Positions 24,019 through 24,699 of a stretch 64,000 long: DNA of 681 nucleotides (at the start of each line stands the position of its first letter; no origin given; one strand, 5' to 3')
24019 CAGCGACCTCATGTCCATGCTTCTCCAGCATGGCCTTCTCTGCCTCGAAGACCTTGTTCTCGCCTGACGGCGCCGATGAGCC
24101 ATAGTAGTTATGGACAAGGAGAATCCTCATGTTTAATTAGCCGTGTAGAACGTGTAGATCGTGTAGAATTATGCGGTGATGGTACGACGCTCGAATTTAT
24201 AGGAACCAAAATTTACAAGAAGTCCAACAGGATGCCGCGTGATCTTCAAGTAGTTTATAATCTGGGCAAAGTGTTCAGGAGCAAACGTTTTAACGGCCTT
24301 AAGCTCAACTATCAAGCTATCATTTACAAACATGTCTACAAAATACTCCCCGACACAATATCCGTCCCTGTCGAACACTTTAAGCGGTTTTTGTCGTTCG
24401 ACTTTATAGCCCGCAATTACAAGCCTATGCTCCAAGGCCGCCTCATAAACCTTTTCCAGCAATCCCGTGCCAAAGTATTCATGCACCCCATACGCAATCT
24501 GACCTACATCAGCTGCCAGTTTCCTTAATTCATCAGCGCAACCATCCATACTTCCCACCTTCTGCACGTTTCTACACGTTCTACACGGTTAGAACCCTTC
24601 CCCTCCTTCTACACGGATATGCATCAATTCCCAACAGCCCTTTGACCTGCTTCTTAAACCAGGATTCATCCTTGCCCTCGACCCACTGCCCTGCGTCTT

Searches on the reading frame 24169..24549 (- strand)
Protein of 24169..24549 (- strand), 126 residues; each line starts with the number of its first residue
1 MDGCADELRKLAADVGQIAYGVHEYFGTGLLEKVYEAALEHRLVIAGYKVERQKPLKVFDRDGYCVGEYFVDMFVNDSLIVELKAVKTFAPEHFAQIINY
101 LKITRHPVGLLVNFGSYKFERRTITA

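Call 10: search_protein_families(library=pfam, proteins=[window:24169-24549:-], max_evalue=0.01)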
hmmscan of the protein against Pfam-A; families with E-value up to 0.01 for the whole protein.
window:24169-24549:- (126 aa): 1 family
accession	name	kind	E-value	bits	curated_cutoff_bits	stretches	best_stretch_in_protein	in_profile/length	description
PF13366.12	PDDEXK_3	-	2.2e-32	112.3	22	1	11-118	3-109/117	PD-(D/E)XK nuclease superfamily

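Call 11: search_protein_families(library=ncbifam, proteins=[window:24169-24549:-], max_evalue=1)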
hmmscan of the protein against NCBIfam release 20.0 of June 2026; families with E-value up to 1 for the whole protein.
window:24169-24549:- (126 aa): 3 families
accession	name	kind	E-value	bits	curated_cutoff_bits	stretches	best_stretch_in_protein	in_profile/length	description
TIGR04256.1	GxxExxY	subfamily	2.3e-33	115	35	1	12-121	3-112/116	GxxExxY protein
TIGR03134.1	malonate_gamma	equivalog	0.0044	16.5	237.15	1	6-46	174-214/258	biotin-independent malonate decarboxylase subunit gamma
TIGR01787.1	squalene_cyclas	subfamily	0.062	11.9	322.7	1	58-106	12-60/622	squalene/oxidosqualene cyclases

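Call 12: find_encoding_contigs(protein=window:24169-24549:-, flank=6000, max_places=8)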
Protein window:24169-24549:- (126 aa): 6 contigs read that carry it; 5 places shown.
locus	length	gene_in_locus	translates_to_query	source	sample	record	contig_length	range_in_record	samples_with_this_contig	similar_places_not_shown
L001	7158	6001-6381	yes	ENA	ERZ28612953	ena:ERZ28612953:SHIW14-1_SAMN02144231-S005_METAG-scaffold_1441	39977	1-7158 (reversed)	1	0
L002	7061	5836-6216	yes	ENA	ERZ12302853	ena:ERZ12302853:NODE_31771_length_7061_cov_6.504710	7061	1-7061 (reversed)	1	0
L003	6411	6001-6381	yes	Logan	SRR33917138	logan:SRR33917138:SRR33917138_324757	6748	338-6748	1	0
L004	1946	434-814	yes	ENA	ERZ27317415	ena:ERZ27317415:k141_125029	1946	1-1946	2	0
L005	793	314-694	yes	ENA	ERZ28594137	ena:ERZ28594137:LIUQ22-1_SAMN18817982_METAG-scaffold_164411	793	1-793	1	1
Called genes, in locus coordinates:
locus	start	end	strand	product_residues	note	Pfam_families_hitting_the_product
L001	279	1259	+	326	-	PF13579:Glyco_trans_4_4 (faint), PF20706:GT4-conflict (weak), PF00534:Glycos_transf_1, PF13692:Glyco_trans_1_4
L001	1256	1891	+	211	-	-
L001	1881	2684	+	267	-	PF01757:Acyl_transf_3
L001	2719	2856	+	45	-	-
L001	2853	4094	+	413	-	PF20706:GT4-conflict, PF00534:Glycos_transf_1, PF13692:Glyco_trans_1_4, PF13524:Glyco_trans_1_2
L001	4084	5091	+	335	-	-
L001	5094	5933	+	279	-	PF01636:APH (faint)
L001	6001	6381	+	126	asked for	PF13366:PDDEXK_3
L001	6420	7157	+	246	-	?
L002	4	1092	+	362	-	PF13579:Glyco_trans_4_4 (faint), PF20706:GT4-conflict (weak), PF00534:Glycos_transf_1, PF13692:Glyco_trans_1_4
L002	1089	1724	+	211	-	-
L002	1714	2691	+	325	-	PF01757:Acyl_transf_3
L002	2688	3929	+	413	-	PF20706:GT4-conflict, PF00534:Glycos_transf_1, PF13692:Glyco_trans_1_4, PF13524:Glyco_trans_1_2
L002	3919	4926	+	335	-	-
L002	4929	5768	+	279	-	PF01636:APH (faint)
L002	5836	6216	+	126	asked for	PF13366:PDDEXK_3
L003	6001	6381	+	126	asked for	PF13366:PDDEXK_3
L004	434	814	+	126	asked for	PF13366:PDDEXK_3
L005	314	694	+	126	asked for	PF13366:PDDEXK_3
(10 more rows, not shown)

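Call 31: list_cluster_members(proteins=[P0001, window:24169-24549:-])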
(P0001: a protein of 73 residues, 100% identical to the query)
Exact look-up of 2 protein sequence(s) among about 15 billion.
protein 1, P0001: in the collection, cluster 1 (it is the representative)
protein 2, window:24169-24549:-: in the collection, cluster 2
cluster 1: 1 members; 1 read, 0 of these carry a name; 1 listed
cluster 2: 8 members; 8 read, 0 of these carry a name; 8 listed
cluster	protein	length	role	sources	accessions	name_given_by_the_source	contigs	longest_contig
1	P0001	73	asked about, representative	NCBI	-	-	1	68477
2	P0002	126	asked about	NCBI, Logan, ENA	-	-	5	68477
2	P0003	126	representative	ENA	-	-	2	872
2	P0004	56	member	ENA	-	-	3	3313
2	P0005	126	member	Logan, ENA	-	-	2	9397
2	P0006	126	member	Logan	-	-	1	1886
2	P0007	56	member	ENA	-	-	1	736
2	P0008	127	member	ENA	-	-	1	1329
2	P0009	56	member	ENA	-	-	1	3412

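Call 35: find_homologous_proteins(query=window:24169-24549:-, max_evalue=0.00001)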
Query window:24169-24549:- (126 aa): 4284 proteins with E <= 0.00001 among 4309 candidates; the best 120 are listed.
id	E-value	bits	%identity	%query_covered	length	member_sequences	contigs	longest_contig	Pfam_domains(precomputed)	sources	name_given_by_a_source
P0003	8.9e-78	276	98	100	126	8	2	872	PF13366.13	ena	-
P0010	8.7e-66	238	87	97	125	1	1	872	PF13366.13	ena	-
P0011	2.0e-65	236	85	100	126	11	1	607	PF13366.13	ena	-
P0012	3.6e-65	236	86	100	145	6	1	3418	PF13366.13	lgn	-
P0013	3.8e-65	236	83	100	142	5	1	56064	PF13366.13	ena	-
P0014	4.1e-65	235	88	97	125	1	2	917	PF13366.13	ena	-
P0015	4.3e-65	235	83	100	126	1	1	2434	PF13366.13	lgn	-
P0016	4.3e-65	235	84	100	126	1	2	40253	PF13366.13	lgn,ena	-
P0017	4.5e-65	235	88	98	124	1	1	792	PF13366.13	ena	-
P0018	5.7e-65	235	86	98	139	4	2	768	PF13366.13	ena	-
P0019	1.4e-64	234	82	100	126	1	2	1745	PF13366.13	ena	-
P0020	1.5e-64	234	86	97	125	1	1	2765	PF13366.13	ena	-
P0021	3.2e-64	233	81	100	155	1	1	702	PF13366.13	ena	-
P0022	5.5e-64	232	85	100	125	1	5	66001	PF13366.13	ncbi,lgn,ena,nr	ncbi:MAG: GxxExxY protein [Kiritimatiellae bacterium]|nr:GxxExxY protein [Kiritimatiellia bacterium]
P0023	8.0e-64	231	86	97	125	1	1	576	PF13366.13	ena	-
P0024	8.2e-64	231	83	100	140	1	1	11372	PF13366.13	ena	-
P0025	1.1e-63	231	83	100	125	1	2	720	PF13366.13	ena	-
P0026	1.1e-63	231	84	100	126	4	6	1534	PF13366.13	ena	-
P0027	1.1e-63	231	85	97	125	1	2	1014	PF13366.13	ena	-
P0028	1.2e-63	231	87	97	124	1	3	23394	PF13366.13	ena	-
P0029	1.2e-63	231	85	98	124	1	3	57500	PF13366.13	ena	-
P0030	1.3e-63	231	86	96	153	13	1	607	PF13366.13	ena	-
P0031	1.4e-63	231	83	100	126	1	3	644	PF13366.13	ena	-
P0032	1.4e-63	230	85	98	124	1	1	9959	PF13366.13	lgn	-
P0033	1.5e-63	230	85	97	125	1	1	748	PF13366.13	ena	-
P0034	2.1e-63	230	84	97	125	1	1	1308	PF13366.13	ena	-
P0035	2.5e-63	230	84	97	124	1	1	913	PF13366.13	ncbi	-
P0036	2.7e-63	230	83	100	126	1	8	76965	PF13366.13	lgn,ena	-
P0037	3.0e-63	229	84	96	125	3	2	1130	PF13366.13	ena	-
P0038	4.1e-63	229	83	100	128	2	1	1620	PF13366.13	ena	-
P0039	4.2e-63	229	85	97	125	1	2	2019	PF13366.13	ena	-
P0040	4.3e-63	229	81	100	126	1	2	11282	PF13366.13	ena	-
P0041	5.2e-63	229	84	100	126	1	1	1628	PF13366.13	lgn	-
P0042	5.5e-63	229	85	97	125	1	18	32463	PF13366.13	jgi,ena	jgi:GxxExxY protein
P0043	6.1e-63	228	85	94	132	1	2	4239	PF13366.13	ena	-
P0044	7.2e-63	228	83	100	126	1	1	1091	PF13366.13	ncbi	-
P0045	7.3e-63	228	83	98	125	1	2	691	PF13366.13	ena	-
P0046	7.5e-63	228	84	98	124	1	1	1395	PF13366.13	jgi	jgi:GxxExxY protein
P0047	9.7e-63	228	85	97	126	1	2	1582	PF13366.13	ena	-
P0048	1.0e-62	228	85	97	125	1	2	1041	PF13366.13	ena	-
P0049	1.0e-62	228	83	100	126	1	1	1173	PF13366.13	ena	-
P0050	1.0e-62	228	84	97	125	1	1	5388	PF13366.13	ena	-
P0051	1.3e-62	227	84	97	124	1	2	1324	PF13366.13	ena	-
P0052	1.4e-62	227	83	100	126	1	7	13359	PF13366.13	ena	-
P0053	1.4e-62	227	83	100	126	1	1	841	PF13366.13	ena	-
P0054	1.4e-62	227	83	100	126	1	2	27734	PF13366.13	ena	-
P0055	1.4e-62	227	85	97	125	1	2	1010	PF13366.13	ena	-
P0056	1.5e-62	227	83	98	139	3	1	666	PF13366.13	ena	-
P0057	1.6e-62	227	81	98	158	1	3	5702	PF13366.13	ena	-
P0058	1.9e-62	227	84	94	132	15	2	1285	PF13366.13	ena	-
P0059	2.0e-62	227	84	97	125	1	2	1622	PF13366.13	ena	-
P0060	2.0e-62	227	84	97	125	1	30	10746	PF13366.13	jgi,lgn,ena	jgi:GxxExxY protein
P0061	2.1e-62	227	80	100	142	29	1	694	PF13366.13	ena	-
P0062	2.1e-62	227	83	97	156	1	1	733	PF13366.13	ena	-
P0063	2.1e-62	227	84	97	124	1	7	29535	PF13366.13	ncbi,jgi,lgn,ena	-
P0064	2.7e-62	226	83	100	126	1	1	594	PF13366.13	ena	-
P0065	2.8e-62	226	84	98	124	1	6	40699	PF13366.13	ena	-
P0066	2.9e-62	226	85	97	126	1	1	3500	PF13366.13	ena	-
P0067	3.8e-62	226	80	100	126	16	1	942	PF13366.13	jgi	jgi:GxxExxY protein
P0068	4.2e-62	226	83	100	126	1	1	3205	PF13366.13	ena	-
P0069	4.5e-62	226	84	97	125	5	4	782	PF13366.13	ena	-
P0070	6.8e-62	225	83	97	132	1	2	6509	PF13366.13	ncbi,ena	-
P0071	6.8e-62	225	83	97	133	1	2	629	PF13366.13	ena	-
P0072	7.6e-62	225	81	100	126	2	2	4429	PF13366.13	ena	-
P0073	7.9e-62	225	84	96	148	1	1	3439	PF13366.13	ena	-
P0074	8.4e-62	225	82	100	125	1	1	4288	PF13366.13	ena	-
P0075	8.5e-62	225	84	97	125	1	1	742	PF13366.13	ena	-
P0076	8.6e-62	225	82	97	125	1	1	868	PF13366.13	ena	-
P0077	9.0e-62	225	84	96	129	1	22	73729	PF13366.13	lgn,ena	-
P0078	9.4e-62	225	84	97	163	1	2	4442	PF13366.13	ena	-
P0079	9.5e-62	225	84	97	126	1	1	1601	PF13366.13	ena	-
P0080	1.5e-61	224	83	97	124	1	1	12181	PF13366.13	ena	-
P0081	1.6e-61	224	81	100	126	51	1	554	PF13366.13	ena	-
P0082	1.6e-61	224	82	100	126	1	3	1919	PF13366.13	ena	-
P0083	2.0e-61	224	84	97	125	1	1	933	PF13366.13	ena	-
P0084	2.0e-61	224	82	100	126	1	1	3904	PF13366.13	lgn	-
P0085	2.1e-61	224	83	97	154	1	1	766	PF13366.13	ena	-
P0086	2.1e-61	223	83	97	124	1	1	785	PF13366.13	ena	-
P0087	2.2e-61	223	83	96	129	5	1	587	PF13366.13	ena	-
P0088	2.6e-61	223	82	97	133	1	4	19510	PF13366.13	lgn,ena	-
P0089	2.7e-61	223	83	100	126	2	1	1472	PF13366.13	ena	-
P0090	2.8e-61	223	84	97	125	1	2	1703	PF13366.13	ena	-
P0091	2.9e-61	223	84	97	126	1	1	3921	PF13366.13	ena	-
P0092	2.9e-61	223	81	100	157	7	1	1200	PF13366.13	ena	-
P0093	3.2e-61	223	81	100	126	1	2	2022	PF13366.13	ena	-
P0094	3.3e-61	223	83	96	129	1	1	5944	PF13366.13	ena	-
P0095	3.7e-61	223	84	97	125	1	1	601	PF13366.13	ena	-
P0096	3.7e-61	223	84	97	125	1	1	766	PF13366.13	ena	-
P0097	4.8e-61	222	83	97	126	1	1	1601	PF13366.13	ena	-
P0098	5.5e-61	222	79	100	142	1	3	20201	PF13366.13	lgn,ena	-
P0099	7.2e-61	222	82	97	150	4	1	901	PF13366.13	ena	-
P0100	7.5e-61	222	81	100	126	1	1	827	PF13366.13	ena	-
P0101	7.6e-61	222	82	97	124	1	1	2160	PF13366.13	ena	-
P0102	9.8e-61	221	82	100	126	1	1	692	PF13366.13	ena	-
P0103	1.1e-60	221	80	100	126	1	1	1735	PF13366.13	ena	-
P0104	1.1e-60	221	82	97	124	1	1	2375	PF13366.13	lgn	-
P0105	1.4e-60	221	84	92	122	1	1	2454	PF13366.13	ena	-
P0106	1.8e-60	220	77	100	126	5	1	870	PF13366.13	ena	-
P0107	2.0e-60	220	82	96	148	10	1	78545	PF13366.13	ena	-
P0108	2.1e-60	220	81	97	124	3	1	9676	PF13366.13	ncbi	-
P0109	2.2e-60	220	82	96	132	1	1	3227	PF13366.13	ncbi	-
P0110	2.3e-60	220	80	99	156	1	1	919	PF13366.13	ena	-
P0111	2.7e-60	220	84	94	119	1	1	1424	PF13366.13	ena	-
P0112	2.7e-60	220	83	94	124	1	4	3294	PF13366.13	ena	-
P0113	3.9e-60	219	83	95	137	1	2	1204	PF13366.13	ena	-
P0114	4.1e-60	219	83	95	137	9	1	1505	PF13366.13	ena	-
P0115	4.5e-60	219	82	96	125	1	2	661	PF13366.13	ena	-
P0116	4.7e-60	219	82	96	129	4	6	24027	PF13366.13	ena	-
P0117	5.9e-60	219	82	96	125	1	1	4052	PF13366.13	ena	-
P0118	6.1e-60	219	83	94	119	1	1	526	PF13366.13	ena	-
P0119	7.4e-60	219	79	100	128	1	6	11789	PF13366.13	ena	-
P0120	7.6e-60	218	83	96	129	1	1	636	PF13366.13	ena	-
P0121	7.7e-60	218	79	100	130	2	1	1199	PF13366.13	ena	-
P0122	1.0e-59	218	79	100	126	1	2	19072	PF13366.13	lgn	-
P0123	1.1e-59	218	79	100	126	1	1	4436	PF13366.13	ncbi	-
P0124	1.1e-59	218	81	95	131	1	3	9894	PF13366.13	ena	-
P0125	1.1e-59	218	81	100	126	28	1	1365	PF13366.13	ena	-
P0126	1.1e-59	218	81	95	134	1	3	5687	PF13366.13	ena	-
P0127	1.4e-59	218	80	97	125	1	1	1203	PF13366.13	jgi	jgi:GxxExxY protein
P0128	2.0e-59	217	79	96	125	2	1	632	PF13366.13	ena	-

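Call 37: find_encoding_contigs(protein=P0022, flank=4000, max_places=10)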
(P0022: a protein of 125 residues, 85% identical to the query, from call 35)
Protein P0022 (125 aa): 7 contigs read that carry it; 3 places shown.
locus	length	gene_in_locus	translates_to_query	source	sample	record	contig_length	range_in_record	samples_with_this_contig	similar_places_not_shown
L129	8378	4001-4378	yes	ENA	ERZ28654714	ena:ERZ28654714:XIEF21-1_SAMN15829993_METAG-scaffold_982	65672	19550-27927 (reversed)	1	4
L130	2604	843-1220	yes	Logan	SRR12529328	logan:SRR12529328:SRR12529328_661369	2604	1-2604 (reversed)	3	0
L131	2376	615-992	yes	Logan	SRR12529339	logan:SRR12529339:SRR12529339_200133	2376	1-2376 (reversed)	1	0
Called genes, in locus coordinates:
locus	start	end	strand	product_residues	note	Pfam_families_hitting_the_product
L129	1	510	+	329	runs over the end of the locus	PF01073:3Beta_HSD, PF01370:Epimerase, PF07993:NAD_binding_4, PF16363:GDP_Man_Dehyd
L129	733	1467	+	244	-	PF02698:DUF218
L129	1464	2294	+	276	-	PF00535:Glycos_transf_2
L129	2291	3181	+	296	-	PF13579:Glyco_trans_4_4, PF00534:Glycos_transf_1 (faint), PF13692:Glyco_trans_1_4 (weak)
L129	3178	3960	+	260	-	PF00535:Glycos_transf_2, PF13641:Glyco_tranf_2_3 (weak)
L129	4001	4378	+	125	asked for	PF13366:PDDEXK_3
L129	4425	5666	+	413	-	PF01370:Epimerase (weak), PF02719:Polysacc_synt_2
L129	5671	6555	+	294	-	PF01073:3Beta_HSD (faint), PF01370:Epimerase, PF02719:Polysacc_synt_2 (faint), PF04321:RmlD_sub_bind (weak), PF16363:GDP_Man_Dehyd (faint)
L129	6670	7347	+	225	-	PF02397:Bac_transf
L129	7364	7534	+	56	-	-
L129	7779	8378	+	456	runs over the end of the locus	PF13173:AAA_14, PF13635:DUF4143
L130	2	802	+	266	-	?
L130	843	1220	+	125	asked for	PF13366:PDDEXK_3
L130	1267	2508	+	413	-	PF01370:Epimerase (weak), PF02719:Polysacc_synt_2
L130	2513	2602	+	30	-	?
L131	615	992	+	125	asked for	PF13366:PDDEXK_3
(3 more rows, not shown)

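Call 38: find_encoding_contigs(protein=P0077, flank=4000, max_places=10)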
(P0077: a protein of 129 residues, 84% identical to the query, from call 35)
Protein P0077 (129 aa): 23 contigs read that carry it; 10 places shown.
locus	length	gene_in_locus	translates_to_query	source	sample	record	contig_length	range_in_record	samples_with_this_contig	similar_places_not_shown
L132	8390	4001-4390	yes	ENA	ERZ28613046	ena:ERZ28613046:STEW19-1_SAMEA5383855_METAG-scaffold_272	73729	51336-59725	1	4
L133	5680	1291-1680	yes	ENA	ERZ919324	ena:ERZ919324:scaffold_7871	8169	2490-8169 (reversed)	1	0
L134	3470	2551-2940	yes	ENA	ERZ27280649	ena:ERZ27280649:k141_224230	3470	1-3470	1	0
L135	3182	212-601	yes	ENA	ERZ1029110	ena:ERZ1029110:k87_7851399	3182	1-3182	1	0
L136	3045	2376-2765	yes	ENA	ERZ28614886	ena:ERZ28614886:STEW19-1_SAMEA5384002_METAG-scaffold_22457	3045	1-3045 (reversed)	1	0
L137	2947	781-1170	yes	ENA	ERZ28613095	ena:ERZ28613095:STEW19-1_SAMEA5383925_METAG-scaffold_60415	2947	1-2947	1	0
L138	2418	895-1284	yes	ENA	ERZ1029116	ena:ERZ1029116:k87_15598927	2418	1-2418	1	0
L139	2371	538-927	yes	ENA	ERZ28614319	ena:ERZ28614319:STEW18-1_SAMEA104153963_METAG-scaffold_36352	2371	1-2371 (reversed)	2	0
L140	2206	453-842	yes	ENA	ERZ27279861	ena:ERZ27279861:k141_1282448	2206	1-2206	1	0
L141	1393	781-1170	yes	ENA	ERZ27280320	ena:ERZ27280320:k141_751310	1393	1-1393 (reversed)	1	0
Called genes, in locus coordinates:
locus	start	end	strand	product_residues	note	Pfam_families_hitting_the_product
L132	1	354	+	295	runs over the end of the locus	PF02698:DUF218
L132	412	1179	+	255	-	PF00535:Glycos_transf_2 (weak)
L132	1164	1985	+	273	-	PF00535:Glycos_transf_2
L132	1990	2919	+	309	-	PF13439:Glyco_transf_4, PF13579:Glyco_trans_4_4 (weak), PF20706:GT4-conflict, PF00534:Glycos_transf_1, PF13692:Glyco_trans_1_4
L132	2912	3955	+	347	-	PF01073:3Beta_HSD, PF01370:Epimerase, PF02719:Polysacc_synt_2, PF05368:NmrA, PF16363:GDP_Man_Dehyd, PF13460:NAD_binding_10, PF08485:Polysacc_syn_2C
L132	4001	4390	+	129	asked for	PF13366:PDDEXK_3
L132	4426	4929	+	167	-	-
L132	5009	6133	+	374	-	PF02350:Epimerase_2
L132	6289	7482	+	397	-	PF01370:Epimerase, PF04321:RmlD_sub_bind (faint), PF07993:NAD_binding_4 (weak), PF14667:Polysacc_synt_C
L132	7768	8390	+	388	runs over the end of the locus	PF13439:Glyco_transf_4, PF13579:Glyco_trans_4_4, PF00534:Glycos_transf_1, PF13692:Glyco_trans_1_4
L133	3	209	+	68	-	?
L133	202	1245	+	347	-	PF01073:3Beta_HSD, PF01370:Epimerase, PF02719:Polysacc_synt_2, PF05368:NmrA, PF16363:GDP_Man_Dehyd, PF13460:NAD_binding_10, PF08485:Polysacc_syn_2C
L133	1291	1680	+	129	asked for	PF13366:PDDEXK_3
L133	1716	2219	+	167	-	-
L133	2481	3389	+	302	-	PF02350:Epimerase_2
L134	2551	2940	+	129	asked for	PF13366:PDDEXK_3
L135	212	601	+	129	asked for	PF13366:PDDEXK_3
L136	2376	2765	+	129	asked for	PF13366:PDDEXK_3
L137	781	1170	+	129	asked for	PF13366:PDDEXK_3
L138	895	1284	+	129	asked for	PF13366:PDDEXK_3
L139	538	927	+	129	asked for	PF13366:PDDEXK_3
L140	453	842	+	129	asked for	PF13366:PDDEXK_3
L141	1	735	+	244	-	?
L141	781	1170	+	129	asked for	PF13366:PDDEXK_3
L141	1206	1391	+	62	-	?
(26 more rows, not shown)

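Call 40: search_solved_structures(query=window:24169-24549:-, max_evalue=1, show_alignments=1)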
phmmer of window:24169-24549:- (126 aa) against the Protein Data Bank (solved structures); distinct sequences matched with E-value up to 1: 1.
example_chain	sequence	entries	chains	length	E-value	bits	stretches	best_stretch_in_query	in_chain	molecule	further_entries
4xtk_A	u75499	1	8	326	0.99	12.9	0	50-87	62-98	CRISPR-associated endonuclease Cas1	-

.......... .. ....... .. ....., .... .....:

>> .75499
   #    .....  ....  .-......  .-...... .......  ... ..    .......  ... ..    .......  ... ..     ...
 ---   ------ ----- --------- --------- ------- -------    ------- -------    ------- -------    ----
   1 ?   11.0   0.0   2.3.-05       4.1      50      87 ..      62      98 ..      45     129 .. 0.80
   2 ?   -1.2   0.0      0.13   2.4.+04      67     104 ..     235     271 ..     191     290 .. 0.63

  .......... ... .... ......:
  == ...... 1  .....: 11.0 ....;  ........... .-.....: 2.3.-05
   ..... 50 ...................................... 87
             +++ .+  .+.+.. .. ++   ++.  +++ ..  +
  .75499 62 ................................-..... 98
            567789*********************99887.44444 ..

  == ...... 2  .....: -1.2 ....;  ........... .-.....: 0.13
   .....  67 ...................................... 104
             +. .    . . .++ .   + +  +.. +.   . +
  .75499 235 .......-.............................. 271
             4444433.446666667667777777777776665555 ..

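Call 46: predict_structure(alignment_id=A1)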
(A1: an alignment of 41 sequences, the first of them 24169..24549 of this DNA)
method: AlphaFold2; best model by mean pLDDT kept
length: 126 residues; sequences in the alignment: 41
mean_pLDDT: 83.3   pTM: 0.75
mean pLDDT of the five models: 83.3, 81.4, 71.6, 68.3, 55.5
residues with pLDDT >= 90: 37; 70-90: 73; 50-70: 9; < 50: 7
segments of 3 or more residues with pLDDT < 50: 118-121
pLDDT, mean of each block of 10 residues (from residue 1): 75 91 80 88 96 88 88 92 85 87 84 67 49
secondary structure, 60 per line:
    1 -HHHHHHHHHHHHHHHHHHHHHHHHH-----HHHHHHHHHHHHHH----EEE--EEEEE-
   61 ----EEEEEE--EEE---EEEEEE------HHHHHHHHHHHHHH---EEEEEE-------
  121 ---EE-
elements in order: H2-26 H32-45 E50-52 E55-59 E65-70 E73-75 E79-84 H91-104 E108-113

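Call 50: fold_search(model_id=the predicted structure, library=pdb)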
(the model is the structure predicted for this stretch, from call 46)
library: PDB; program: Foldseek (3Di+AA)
matches with E <= 10: 233; with E <= 0.001: 0
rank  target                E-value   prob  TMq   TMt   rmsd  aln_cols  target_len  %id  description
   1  6p4o_F                1.6e-02  0.91  0.43  0.14   6.4       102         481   18  Complex of XPB helicase with Bax1 endonuclease from Sulfurisphaera tokodaii at 3.15 Angstroms resolution (released 2020-06-03)
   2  4ic1_A                1.8e-02  0.98  0.48  0.32   5.2       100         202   18  Crystal structure of SSO0001 (released 2013-01-16)
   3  4ic1_D                2.2e-02  0.98  0.49  0.32   5.2       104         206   16  Crystal structure of SSO0001 (released 2013-01-16)
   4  4ic1_B                2.8e-02  0.97  0.49  0.32   5.2       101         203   19  Crystal structure of SSO0001 (released 2013-01-16)
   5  3syy                  5.1e-02  0.77  0.39  0.27  12.6       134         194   13  Crystal Structure of an alkaline exonuclease (LHK-Exo) from Laribacter hongkongensis (released 2012-02-15)
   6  2zyz_C                7.6e-02  0.63  0.38  0.47   7.0        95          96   16  Pyrobaculum aerophilum splicing endonuclease (released 2009-06-23)
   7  2zyz_A                8.7e-02  0.51  0.36  0.44   7.0        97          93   15  Pyrobaculum aerophilum splicing endonuclease (released 2009-06-23)
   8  4g6v_A                1.1e-01  0.30  0.31  0.30   7.7       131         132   13  CdiA-CT/CdiI toxin and immunity complex from Burkholderia pseudomallei (released 2012-12-12)
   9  7lvv_B                1.1e-01  0.66  0.47  0.08   7.8       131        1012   14  cryoEM structure DrdV-DNA complex (released 2021-03-17)
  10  6ppj_A                1.1e-01  0.54  0.40  0.07  10.2       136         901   14  Cryo-EM structure of AdnA(D934A)-AdnB(D1014A) in complex with AMPPNP (released 2019-11-20)
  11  2cv8_B                1.1e-01  0.38  0.33  0.25   8.8       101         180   15  Crystal structure of tRNA-intron endonuclease from Sulfolobus tokodaii (released 2005-12-01)
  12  9nl2_A                1.5e-01  0.75  0.40  0.06   4.8        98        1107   10  Structure of R2 retrotransposon protein from Platysternon megacephalum initiating target-primed reverse transcription (released 2025-06-18)
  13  3ot2_A                1.6e-01  0.60  0.36  0.27   6.0       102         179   12  Crystal structure of a putative nuclease belonging to DUF820 (Ava_3926) from Anabaena variabilis ATCC 29413 at 1.96 A  (released 2010-10-06)
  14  7lo5_A                3.1e-01  0.35  0.44  0.08   8.0       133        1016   15  cryoEM structure DrdV-DNA complex (released 2021-03-17)
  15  3h4r                  3.7e-01  0.25  0.39  0.26   9.3       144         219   11  Crystal structure of E. coli RecE exonuclease (released 2009-05-26)
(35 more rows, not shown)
